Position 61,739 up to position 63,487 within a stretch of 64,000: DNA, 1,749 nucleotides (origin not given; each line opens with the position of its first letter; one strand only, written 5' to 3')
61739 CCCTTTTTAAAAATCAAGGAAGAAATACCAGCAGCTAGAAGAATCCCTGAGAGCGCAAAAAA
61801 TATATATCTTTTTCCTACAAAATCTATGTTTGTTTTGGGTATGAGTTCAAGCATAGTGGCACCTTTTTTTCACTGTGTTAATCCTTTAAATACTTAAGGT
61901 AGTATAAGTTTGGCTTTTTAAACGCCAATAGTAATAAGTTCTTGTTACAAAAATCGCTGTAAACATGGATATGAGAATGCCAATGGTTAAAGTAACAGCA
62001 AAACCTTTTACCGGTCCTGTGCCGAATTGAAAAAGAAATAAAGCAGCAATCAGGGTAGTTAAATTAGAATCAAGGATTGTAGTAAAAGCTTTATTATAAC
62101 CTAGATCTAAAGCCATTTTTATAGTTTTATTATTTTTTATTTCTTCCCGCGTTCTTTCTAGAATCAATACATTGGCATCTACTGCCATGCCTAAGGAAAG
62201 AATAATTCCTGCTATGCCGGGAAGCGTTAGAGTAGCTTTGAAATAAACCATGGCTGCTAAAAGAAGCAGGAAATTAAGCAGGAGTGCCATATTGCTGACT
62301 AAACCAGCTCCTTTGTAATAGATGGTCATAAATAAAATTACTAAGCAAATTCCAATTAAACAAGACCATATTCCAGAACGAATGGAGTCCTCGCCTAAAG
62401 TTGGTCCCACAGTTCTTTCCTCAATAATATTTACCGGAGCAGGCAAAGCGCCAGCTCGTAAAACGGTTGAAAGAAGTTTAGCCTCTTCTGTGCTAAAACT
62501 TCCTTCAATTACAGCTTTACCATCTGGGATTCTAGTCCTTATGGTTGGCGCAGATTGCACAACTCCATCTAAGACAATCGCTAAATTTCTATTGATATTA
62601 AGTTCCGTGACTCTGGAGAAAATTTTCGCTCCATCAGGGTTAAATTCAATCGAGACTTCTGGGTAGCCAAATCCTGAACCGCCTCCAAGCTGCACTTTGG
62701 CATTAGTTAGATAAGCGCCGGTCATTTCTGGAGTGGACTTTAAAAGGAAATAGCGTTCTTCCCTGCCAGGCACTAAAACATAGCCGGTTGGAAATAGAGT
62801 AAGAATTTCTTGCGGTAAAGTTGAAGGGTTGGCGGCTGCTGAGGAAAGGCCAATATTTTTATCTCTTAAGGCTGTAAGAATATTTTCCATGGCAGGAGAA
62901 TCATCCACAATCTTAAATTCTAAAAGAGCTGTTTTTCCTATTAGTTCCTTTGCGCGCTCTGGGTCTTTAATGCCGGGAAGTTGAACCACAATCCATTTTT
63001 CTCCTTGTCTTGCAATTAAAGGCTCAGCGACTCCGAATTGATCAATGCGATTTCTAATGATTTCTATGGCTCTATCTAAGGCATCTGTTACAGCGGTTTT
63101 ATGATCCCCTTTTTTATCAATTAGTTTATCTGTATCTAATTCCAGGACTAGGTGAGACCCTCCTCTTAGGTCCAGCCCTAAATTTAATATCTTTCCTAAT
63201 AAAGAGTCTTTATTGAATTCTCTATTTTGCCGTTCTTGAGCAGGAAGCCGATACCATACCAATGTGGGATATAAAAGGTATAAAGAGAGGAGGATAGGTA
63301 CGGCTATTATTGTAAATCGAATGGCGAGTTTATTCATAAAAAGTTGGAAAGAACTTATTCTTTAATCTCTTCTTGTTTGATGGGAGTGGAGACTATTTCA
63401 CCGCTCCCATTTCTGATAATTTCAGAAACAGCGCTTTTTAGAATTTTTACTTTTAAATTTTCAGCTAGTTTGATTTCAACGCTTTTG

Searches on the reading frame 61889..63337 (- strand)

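Call 74: search_protein_families(library=pfam, proteins=[window:61889-63337:-], max_evalue=0.0001)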
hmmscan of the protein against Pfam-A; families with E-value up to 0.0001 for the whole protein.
window:61889-63337:- (483 aa): 6 families
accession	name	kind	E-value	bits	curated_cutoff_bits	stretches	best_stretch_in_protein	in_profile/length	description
PF22599.2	SecDF_P1_head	-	6e-31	107.1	27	1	193-300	9-114/114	SecDF, P1 head subdomain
PF21760.3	SecD_1st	-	1.5e-29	101.6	27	1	87-146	1-60/60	Protein translocase subunit SecDF, P1 domain, N-terminal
PF02355.23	SecD_SecF_C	-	3.9e-21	75.8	20.5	1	302-468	13-182/189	Protein export membrane protein SecD/SecF, C-terminal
PF07549.19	Sec_GG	-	3e-06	27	20.3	1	51-70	8-27/28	SecD/SecF GG Motif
PF03176.21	MMPL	-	2.3e-05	24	20.5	1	357-462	188-292/333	MMPL family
PF00873.25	ACR_tran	-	3.7e-05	22.1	28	1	318-465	329-482/1021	AcrB/AcrD/AcrF family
